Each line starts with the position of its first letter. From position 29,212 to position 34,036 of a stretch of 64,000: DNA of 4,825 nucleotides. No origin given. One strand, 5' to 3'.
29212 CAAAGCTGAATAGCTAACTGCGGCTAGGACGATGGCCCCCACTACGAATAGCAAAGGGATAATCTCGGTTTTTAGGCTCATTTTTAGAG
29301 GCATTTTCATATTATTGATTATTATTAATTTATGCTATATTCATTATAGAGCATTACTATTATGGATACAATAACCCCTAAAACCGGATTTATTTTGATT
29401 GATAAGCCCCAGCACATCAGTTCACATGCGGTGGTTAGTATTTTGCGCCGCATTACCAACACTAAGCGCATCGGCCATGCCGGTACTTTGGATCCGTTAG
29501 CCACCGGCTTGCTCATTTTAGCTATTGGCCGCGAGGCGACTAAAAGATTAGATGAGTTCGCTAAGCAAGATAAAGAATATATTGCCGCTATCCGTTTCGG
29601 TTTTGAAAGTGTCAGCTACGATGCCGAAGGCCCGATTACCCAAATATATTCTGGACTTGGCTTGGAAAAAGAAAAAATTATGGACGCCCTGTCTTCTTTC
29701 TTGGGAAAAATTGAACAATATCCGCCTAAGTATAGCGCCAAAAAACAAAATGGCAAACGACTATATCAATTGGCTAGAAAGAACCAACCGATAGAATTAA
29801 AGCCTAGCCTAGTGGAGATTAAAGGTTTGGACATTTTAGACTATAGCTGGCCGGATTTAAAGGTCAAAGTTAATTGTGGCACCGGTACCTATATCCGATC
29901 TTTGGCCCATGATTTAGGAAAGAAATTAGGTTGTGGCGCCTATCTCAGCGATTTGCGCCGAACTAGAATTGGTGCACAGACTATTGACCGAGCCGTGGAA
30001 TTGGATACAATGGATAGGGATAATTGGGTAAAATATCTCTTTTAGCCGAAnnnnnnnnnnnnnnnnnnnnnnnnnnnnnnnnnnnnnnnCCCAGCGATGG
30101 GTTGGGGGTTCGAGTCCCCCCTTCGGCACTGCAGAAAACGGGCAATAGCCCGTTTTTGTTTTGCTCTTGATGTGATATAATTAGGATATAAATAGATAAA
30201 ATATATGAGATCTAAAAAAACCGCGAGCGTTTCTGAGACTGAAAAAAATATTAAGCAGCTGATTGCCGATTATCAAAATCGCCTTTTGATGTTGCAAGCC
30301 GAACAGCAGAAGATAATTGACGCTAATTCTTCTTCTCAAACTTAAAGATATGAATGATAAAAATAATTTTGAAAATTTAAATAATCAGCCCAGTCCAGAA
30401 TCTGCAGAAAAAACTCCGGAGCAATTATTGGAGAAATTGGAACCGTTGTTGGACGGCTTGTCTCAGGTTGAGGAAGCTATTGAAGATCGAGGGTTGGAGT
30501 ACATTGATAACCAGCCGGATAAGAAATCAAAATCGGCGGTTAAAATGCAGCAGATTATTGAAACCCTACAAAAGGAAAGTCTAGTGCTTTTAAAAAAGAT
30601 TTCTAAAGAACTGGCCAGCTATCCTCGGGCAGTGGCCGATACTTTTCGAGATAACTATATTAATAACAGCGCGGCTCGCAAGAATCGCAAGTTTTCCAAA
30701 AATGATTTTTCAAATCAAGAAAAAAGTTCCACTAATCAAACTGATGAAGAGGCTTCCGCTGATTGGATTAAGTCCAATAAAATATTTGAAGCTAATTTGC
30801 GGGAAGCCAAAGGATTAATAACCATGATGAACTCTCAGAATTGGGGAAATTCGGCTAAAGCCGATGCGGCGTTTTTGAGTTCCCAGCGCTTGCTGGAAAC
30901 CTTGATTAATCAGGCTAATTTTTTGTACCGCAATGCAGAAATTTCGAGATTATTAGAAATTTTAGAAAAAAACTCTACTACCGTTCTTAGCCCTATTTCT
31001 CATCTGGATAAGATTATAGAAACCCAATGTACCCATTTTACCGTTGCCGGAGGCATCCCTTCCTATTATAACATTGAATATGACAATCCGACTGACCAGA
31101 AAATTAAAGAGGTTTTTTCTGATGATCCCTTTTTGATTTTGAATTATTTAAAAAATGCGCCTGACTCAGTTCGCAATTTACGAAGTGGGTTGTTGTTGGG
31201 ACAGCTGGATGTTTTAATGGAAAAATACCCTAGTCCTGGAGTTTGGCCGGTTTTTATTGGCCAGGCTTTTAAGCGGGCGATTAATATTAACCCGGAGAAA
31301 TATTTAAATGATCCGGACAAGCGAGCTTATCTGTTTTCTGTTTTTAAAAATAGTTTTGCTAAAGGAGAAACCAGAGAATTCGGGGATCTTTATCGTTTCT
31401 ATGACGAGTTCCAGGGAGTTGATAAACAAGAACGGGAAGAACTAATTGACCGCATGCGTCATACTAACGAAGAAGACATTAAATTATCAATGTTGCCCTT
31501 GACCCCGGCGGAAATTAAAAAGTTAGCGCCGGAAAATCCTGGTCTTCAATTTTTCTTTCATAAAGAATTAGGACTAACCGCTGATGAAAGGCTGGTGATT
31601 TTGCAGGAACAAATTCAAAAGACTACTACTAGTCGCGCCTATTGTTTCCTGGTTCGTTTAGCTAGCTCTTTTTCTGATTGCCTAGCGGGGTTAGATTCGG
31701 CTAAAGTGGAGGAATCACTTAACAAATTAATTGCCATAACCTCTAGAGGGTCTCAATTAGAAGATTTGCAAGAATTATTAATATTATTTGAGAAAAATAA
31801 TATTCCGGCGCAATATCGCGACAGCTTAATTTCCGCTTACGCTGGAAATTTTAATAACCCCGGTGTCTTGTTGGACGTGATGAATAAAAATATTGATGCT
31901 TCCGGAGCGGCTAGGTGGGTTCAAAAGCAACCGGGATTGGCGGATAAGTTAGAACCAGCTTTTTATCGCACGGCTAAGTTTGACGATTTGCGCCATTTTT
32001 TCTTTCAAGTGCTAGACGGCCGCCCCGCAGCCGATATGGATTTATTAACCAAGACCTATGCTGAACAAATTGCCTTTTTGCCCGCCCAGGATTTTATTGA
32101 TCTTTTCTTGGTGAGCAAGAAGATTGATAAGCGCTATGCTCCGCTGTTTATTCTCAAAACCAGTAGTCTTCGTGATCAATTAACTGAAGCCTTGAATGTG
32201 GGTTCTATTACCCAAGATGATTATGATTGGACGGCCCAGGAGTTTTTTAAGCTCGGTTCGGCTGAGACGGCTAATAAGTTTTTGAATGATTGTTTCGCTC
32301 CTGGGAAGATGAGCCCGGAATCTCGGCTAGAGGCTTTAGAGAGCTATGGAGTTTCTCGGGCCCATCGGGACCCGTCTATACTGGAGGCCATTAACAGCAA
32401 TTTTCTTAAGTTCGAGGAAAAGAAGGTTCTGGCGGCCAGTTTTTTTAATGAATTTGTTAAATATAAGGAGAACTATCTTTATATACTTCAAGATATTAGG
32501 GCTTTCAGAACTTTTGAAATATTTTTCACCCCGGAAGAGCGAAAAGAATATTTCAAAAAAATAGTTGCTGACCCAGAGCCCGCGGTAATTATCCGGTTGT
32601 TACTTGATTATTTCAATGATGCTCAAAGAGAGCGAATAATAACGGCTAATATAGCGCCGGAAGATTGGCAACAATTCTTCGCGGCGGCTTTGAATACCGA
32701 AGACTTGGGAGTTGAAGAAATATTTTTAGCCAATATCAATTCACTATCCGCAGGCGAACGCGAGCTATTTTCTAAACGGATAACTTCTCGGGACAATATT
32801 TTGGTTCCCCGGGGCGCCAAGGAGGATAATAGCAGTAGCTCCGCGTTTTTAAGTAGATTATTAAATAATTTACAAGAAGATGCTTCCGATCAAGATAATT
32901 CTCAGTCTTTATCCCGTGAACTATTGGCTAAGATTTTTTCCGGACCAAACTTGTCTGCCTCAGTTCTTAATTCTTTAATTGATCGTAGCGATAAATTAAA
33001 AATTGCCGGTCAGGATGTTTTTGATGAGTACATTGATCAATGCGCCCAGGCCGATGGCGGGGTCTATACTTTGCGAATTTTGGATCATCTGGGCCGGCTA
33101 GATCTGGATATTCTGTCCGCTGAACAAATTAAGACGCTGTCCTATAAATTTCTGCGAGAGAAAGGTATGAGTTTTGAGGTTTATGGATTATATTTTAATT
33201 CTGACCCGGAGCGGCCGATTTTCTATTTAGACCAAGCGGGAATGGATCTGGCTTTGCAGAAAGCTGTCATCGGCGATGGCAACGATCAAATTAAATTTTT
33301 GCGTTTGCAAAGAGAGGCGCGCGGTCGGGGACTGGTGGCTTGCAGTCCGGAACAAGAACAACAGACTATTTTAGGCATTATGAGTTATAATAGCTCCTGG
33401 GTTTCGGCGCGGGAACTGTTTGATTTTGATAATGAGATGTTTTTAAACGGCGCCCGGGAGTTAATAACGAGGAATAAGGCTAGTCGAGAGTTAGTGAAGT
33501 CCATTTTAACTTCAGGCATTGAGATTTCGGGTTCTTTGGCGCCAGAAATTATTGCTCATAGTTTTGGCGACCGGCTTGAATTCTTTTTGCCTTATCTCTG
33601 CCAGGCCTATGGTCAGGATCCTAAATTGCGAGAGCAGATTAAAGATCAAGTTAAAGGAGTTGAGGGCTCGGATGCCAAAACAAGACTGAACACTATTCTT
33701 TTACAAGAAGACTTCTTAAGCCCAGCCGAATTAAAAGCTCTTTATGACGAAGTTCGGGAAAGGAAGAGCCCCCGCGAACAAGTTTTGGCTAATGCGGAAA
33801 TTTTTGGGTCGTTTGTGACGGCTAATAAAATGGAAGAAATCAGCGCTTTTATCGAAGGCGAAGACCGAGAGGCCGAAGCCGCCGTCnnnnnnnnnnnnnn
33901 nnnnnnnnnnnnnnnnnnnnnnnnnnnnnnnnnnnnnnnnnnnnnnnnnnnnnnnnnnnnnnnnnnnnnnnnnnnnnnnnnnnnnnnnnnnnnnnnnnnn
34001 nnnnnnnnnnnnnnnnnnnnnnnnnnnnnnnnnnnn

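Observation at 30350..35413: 1687-aa orphan protein ending in a glutamine-synthetase-like amidoligase motif set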

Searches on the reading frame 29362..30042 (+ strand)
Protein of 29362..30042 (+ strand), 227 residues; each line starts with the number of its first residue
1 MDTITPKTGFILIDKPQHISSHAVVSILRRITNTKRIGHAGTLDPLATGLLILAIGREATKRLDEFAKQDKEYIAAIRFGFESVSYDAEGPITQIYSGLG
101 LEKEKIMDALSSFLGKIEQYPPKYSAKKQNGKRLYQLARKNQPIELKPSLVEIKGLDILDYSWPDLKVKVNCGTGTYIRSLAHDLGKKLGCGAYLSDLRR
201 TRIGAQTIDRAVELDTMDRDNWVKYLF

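Call 13: search_protein_families(library=pfam, proteins=[window:29362-30042:+], max_evalue=0.001)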
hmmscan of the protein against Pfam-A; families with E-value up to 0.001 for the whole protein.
window:29362-30042:+ (227 aa): 3 families
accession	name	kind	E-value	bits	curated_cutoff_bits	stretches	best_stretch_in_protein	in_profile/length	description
PF01509.24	TruB_N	-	9.7e-48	162.8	27.3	1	29-178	1-149/149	TruB family pseudouridylate synthase (N terminal domain)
PF16198.10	TruB_C_2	-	5.1e-11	43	29.3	1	179-218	1-40/66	tRNA pseudouridylate synthase B C-terminal domain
PF00849.27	PseudoU_synth_2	-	3.3e-05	24.6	26.8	1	10-132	2-114/152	RNA pseudouridylate synthase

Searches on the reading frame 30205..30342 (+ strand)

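Call 20: search_protein_families(library=phrogs, proteins=[window:30205-30342:+], max_evalue=1)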
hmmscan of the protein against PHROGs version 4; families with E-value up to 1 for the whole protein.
window:30205-30342:+ (46 aa): 1 family
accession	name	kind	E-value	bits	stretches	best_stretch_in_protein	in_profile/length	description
phrog_10610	-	unknown function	0.029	15.6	1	1-33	1-33/68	-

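Call 21: search_protein_families(library=padloc, proteins=[window:30205-30342:+], max_evalue=1)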
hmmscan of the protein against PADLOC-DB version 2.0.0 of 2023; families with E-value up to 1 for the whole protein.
window:30205-30342:+ (46 aa): 0 families

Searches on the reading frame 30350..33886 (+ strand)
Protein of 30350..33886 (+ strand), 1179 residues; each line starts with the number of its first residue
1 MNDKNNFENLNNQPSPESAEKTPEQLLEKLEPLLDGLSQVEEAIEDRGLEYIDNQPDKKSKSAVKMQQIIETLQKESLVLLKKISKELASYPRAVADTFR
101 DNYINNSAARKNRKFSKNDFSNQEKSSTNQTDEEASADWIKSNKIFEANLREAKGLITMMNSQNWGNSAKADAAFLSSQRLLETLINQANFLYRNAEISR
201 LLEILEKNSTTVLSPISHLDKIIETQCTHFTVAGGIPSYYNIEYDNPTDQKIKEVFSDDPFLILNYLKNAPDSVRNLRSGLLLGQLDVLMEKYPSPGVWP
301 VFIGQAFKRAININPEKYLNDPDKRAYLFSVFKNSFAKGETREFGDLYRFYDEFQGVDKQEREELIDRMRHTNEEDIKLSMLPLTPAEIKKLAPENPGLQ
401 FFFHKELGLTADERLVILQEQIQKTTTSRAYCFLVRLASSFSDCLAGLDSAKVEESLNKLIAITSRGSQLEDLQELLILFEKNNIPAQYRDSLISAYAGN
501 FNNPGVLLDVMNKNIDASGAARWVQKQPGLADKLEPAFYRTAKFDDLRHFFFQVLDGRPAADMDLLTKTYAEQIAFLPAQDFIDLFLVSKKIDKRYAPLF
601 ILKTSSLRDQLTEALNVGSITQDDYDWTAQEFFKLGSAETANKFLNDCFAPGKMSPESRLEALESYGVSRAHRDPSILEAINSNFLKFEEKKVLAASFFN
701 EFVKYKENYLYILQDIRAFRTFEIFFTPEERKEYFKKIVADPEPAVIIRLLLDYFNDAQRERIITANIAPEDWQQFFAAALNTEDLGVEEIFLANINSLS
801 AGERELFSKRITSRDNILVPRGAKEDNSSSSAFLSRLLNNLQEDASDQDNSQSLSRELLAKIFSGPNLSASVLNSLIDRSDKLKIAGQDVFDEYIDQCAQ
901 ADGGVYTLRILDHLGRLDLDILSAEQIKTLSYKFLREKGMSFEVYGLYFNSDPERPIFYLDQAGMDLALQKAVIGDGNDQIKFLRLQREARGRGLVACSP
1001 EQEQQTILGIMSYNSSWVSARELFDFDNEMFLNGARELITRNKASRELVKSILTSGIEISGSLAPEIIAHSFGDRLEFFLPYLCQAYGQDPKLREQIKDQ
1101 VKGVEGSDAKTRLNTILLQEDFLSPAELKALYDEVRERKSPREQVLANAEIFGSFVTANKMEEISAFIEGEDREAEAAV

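Call 81: predict_structure(alignment_id=A3)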
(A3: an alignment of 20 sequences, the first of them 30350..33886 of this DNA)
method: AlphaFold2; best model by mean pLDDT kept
length: 1179 residues; sequences in the alignment: 20
mean_pLDDT: 82.4   pTM: 0.55
mean pLDDT of the five models: 82.4, 80.3, 78.8, 77.9, 77.5
residues with pLDDT >= 90: 333; 70-90: 680; 50-70: 133; < 50: 33
segments of 3 or more residues with pLDDT < 50: 1-21, 124-127
pLDDT, mean of each block of 10 residues (from residue 1): 30 38 59 70 76 74 79 76 71 77 87 77 49 73 85 86 84 90 91 90 90 76 90 76 68 93 91 83 94 87 88 87 89 74 65 86 81 70 89 85 92 92 86 90 91 94 89 91 91 92 85 79 90 92 92 91 95 93 93 93 88 92 91 86 86 83 88 70 83 89 84 63 81 84 82 73 73 87 87 88 90 83 66 89 63 89 82 86 87 89 79 70 88 89 88 83 88 74 89 86 89 82 91 92 88 88 91 81 89 90 79 84 82 70 68 72 70 62
secondary structure, 60 per line:
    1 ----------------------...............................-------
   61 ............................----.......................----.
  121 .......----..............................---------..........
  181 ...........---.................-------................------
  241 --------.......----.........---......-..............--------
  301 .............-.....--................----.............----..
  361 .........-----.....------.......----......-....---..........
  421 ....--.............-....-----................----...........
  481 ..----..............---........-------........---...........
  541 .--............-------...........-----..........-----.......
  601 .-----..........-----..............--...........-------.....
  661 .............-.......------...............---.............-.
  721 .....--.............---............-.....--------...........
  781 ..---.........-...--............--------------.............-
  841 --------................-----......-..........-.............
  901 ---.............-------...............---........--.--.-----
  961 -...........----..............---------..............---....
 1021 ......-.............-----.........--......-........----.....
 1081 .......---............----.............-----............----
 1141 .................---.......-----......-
elements in order (helices of 4 or more, strands of 3 or more residues): H23-53 H61-88 H93-115 H120-127 H132-161 H171-191 H195-211 H219-234 H249-255 H260-268 H272-277 H279-292 H301-313 H315-319 H322-337 H342-354 H359-369 H375-379 H386-392 H397-402 H404-407 H411-424 H427-439 H441-444 H450-465 H470-482 H487-500 H504-511 H519-526 H530-541 H544-555 H563-573 H579-588 H594-601 H607-616 H622-635 H638-648 H656-673 H675-681 H688-702 H706-718 H720-725 H728-740 H744-755 H757-761 H770-782 H786-794 H801-812 H827-839 H849-864 H870-875 H877-886 H888-900 H904-916 H924-938 H942-949 H962-972 H977-990 H1000-1013 H1017-1026 H1028-1040 H1046-1054 H1057-1062 H1064-1071 H1076-1087 H1091-1102 H1107-1119 H1125-1136 H1141-1157 H1161-1167 H1173-1178

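Call 84: fold_search(model_id=the predicted structure, library=pdb)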
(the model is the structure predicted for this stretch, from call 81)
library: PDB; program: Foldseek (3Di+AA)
matches with E <= 10: 1052; with E <= 0.001: 79
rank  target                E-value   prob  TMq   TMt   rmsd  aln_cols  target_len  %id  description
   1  7z8v_D                1.6e-05  1.00  0.18  0.18  31.6      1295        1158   13  CAND1-SCF-SKP2 (SKP1deldel) CAND1 engaged SCF rocked (released 2023-04-19)
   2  9ed8_A                1.6e-05  1.00  0.12  0.08  39.5      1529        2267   11  Intermediate state of mTOR on membrane (released 2025-09-10)
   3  5nw5_B                2.6e-05  0.97  0.09  0.10  53.4      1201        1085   11  Crystal structure of the Rif1 N-terminal domain (RIF1-NTD) from Saccharomyces cerevisiae in complex with DNA (released 2017-06-14)
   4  9cad_D                3.1e-05  1.00  0.13  0.07  33.0      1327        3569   12  Cryo-EM structure of the TRRAP lobe of the native human TIP60 complex (composite structure) (released 2025-06-18)
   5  9n75_LM               3.1e-05  0.98  0.09  0.08  54.3      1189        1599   12  SSU processome maturation and disassembly, State I (released 2025-11-05)
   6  8a2q_A                3.1e-05  0.97  0.10  0.10  29.6      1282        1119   13  Structure of the DNA-bound FANCD2-FANCI complex containing phosphomimetic FANCI (released 2022-09-07)
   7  9b3f_A                3.3e-05  1.00  0.12  0.14  27.6      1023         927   12  Cryo-EM structure of yeast (Nap1)2-H2A-H2B-Kap114 (released 2024-11-27)
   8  7mqa_LM               3.6e-05  1.00  0.15  0.10  61.9      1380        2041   11  Cryo-EM structure of the human SSU processome, state post-A1 (released 2021-09-22)
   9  7z8t_D                3.8e-05  1.00  0.16  0.16  32.4      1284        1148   12  CAND1-SCF-SKP2 CAND1 engaged SCF rocked (released 2023-04-19)
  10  7qen_D                4.3e-05  1.00  0.13  0.14  35.0      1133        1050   11  S.c. Condensin core in DNA- and ATP-bound state (released 2022-06-15)
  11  6af0_A                4.3e-05  1.00  0.11  0.14  42.7      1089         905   12  Structure of Ctr9, Paf1 and Cdc73 ternary complex from Myceliophthora thermophila (released 2018-09-19)
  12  7zbz_D                4.4e-05  1.00  0.18  0.18  31.4      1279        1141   12  CAND1 delhairpin-SCF-SKP2 CAND1 partly engaged SCF partly rocked (released 2023-04-19)
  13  9caf_D                4.4e-05  1.00  0.12  0.07  33.4      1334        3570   12  Cryo-EM structure of the reconstituted TRRAP lobe of the human TIP60 complex (composite structure) (released 2025-06-18)
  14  5dlq_A                4.4e-05  0.99  0.11  0.12  26.0      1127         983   12  Crystal structure of RanGTP-Exportin 4-eIF5A complex (released 2016-06-22)
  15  7wtz_K                4.6e-05  1.00  0.11  0.13  28.2      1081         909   11  Cryo-EM structure of a human pre-40S ribosomal subunit - State RRP12-B2 (released 2022-10-19)
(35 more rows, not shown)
